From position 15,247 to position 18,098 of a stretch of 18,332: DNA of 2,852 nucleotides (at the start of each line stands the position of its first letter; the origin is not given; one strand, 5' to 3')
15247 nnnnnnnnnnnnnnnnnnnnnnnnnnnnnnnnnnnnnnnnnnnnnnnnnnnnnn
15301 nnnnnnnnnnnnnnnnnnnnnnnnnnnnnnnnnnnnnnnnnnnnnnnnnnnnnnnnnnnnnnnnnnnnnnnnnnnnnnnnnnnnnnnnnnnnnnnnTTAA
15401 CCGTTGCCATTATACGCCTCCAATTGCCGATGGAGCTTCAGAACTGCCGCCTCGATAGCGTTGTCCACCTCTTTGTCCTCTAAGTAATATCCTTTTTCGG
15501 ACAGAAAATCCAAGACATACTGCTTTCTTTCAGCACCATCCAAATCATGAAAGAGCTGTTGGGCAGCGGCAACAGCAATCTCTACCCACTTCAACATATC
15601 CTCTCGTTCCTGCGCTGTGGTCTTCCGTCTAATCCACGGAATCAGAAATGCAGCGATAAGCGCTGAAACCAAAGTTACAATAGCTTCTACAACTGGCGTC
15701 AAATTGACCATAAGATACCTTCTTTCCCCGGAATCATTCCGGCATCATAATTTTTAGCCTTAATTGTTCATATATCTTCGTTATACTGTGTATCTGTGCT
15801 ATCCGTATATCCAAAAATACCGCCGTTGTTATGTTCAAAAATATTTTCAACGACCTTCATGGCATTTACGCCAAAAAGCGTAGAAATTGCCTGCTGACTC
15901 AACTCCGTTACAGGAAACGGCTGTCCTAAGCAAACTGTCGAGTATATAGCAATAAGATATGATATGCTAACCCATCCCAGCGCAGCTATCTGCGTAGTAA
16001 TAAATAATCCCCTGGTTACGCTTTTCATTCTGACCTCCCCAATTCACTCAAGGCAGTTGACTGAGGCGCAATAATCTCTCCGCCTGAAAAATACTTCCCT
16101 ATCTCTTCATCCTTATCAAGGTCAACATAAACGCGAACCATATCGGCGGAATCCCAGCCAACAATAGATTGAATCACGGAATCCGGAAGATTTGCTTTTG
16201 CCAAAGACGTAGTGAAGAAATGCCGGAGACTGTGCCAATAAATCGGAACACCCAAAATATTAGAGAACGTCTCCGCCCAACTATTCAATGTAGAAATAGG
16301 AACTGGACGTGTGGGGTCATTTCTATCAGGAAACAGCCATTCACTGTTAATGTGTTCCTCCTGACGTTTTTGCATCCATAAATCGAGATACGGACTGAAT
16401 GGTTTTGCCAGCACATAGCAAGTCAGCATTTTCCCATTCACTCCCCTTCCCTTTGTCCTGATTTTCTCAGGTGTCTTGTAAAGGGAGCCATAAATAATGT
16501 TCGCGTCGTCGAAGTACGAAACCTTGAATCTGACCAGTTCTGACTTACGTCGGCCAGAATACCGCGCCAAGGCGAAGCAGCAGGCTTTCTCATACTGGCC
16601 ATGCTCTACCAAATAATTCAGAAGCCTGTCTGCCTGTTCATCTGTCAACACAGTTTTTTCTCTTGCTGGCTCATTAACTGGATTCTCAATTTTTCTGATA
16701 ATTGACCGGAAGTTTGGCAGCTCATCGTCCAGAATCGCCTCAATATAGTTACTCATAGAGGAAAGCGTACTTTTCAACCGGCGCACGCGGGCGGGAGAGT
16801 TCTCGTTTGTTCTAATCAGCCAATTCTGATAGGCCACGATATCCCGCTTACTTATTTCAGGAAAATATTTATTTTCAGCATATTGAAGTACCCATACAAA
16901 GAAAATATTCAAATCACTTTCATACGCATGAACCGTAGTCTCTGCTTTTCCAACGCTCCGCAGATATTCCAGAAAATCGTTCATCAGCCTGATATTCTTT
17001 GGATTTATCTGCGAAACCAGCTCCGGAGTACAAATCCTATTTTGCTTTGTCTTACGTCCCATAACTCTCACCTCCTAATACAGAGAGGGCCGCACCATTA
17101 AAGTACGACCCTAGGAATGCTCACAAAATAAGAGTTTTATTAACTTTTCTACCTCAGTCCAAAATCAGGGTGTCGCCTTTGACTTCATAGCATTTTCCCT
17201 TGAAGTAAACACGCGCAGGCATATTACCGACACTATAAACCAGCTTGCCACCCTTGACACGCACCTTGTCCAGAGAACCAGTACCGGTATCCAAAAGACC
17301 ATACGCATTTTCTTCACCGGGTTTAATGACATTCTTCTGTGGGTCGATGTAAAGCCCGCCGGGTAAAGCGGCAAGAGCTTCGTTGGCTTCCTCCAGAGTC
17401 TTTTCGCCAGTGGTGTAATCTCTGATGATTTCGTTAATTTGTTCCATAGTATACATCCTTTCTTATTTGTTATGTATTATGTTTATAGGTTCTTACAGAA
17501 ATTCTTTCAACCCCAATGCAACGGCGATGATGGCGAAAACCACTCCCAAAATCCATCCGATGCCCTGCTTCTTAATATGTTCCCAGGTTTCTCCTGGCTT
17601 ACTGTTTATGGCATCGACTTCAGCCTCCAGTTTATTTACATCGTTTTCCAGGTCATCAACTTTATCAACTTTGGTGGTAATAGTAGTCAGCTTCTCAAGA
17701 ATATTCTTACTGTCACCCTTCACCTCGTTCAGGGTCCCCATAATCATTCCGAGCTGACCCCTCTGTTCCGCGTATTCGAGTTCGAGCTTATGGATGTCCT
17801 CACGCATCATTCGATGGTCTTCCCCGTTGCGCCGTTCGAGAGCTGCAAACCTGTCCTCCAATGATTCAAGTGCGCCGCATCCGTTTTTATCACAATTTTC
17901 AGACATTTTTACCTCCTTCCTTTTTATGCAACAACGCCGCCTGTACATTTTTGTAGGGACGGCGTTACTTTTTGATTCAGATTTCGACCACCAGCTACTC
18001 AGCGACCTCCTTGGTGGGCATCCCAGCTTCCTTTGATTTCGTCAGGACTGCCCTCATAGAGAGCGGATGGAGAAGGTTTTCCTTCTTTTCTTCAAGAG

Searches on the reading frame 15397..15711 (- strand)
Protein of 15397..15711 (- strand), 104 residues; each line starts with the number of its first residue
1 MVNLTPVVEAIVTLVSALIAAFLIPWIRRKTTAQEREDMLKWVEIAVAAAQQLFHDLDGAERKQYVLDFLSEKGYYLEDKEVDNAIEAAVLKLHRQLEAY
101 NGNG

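Call 6: search_protein_families(library=pfam, proteins=[window:15397-15711:-], max_evalue=0.01)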
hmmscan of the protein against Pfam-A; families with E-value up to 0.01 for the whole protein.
window:15397-15711:- (104 aa): 1 family
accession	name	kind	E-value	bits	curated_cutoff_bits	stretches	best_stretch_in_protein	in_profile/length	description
PF09682.15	Phage_holin_6_1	-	3.2e-12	47.2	24.9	1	4-94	5-100/101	Bacteriophage holin of superfamily 6 (Holin_LLH)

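Call 7: search_protein_families(library=phrogs, proteins=[window:15397-15711:-], max_evalue=0.001)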
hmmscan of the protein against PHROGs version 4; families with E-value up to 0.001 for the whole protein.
window:15397-15711:- (104 aa): 3 families
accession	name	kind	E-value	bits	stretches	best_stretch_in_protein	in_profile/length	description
phrog_6918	-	lysis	5.1e-29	101.6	1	2-99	3-104/114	holin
phrog_2609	-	lysis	8e-08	33.3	1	1-101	3-112/145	holin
phrog_608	-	lysis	2.6e-07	31.9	1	3-96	3-106/111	holin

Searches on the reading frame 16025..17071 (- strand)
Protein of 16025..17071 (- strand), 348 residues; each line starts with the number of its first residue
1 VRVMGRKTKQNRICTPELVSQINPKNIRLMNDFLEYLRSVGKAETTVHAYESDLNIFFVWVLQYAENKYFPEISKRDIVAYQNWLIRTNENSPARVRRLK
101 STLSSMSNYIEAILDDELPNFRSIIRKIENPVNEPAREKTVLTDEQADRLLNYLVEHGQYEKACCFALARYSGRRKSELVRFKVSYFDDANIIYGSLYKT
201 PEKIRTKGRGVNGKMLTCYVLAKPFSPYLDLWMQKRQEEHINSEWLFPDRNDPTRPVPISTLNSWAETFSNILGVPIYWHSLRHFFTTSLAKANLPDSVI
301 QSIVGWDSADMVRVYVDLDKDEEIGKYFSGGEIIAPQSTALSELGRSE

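Call 6: search_protein_families(library=pfam, proteins=[window:16025-17071:-], max_evalue=0.01)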
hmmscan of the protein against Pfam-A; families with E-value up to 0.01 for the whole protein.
window:16025-17071:- (348 aa): 3 families
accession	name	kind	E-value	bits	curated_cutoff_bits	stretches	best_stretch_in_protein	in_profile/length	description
PF00589.27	Phage_integrase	-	3e-17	63.4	27.1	1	141-320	2-170/172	Phage integrase family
PF13495.12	Phage_int_SAM_4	-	3.4e-09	37.4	27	1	29-118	1-83/85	Phage integrase, N-terminal SAM-like domain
PF02899.23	Phage_int_SAM_1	-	0.00012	22.7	22.3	1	31-97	2-67/83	Phage integrase, N-terminal SAM-like domain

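Call 7: search_protein_families(library=phrogs, proteins=[window:16025-17071:-], max_evalue=0.001)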
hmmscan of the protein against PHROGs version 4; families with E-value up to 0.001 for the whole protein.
window:16025-17071:- (348 aa): 4 families
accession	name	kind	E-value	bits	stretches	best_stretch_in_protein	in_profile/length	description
phrog_1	-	integration and excision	4.9e-40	139.4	1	30-322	167-439/611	integrase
phrog_216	-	integration and excision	9e-17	62.1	1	118-322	40-228/301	integrase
phrog_36816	-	unknown function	4.7e-16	60.3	1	23-185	15-174/182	-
phrog_5127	-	integration and excision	0.00084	19.9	0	21-187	85-239/355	integrase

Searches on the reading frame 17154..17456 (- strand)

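Call 6: search_protein_families(library=pfam, proteins=[window:17154-17456:-], max_evalue=0.01)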
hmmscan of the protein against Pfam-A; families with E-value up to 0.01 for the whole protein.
window:17154-17456:- (100 aa): 0 families

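Call 7: search_protein_families(library=phrogs, proteins=[window:17154-17456:-], max_evalue=0.001)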
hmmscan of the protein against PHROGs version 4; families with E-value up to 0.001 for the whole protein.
window:17154-17456:- (100 aa): 1 family
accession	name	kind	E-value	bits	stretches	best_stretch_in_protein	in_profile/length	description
phrog_23092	-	unknown function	1e-22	81.7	1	4-97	1-107/111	-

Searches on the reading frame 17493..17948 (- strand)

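Call 82: search_protein_families(library=pfam, proteins=[window:17493-17948:-], max_evalue=1)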
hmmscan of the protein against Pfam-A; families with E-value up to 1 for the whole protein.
window:17493-17948:- (151 aa): 23 families
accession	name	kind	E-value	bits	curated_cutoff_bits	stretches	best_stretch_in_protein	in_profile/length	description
PF23991.1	DUF7310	-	0.0008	20.3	40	1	91-116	33-58/83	Coiled-coil region of unknown function (DUF7310)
PF16526.10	CLZ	-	0.0066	17.3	26.7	0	26-56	39-69/71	C-terminal leucine zipper domain of cyclic nucleotide-gated channels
PF25443.1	ANG-1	-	0.009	16.6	28.5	1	29-94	32-97/105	ANG-1-like domain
PF12325.13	TMF_TATA_bd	-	0.013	16.1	29.1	1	48-121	17-83/115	TATA element modulatory factor 1 TATA binding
PF10046.14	BLOC1_2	-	0.02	15.7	33.4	1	44-115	14-85/96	Biogenesis of lysosome-related organelles complex-1 subunit 2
PF16830.10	NBD94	-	0.023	15.7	25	1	43-98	32-85/91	Nucleotide-Binding Domain 94 of RH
PF05377.16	FlaC_arch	-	0.029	15.2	27.8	1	96-117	1-22/55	Flagella accessory protein C (FlaC)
PF05531.17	NPV_P10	-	0.035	15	29.8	1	75-116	8-49/75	Nucleopolyhedrovirus P10 protein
PF05816.16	TelA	-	0.036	13.6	30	1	47-127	52-133/332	Toxic anion resistance protein (TelA)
PF10805.13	DUF2730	-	0.068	13.7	24.9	0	54-93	53-92/102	Protein of unknown function (DUF2730)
PF06825.17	HSBP1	-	0.074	13.3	28.6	0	94-112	26-44/51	Heat shock factor binding protein 1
PF04728.18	LPP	-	0.076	13.8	29.1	1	96-117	1-22/53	Lipoprotein leucine-zipper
PF10779.14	XhlA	-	0.1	13.2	34.7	1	83-143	2-61/67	Haemolysin XhlA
PF06103.16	DUF948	-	0.11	13.1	37.2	1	71-115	33-78/89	Bacterial protein of unknown function (DUF948)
PF00435.27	Spectrin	-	0.17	12.8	29.9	1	79-116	25-62/105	Spectrin repeat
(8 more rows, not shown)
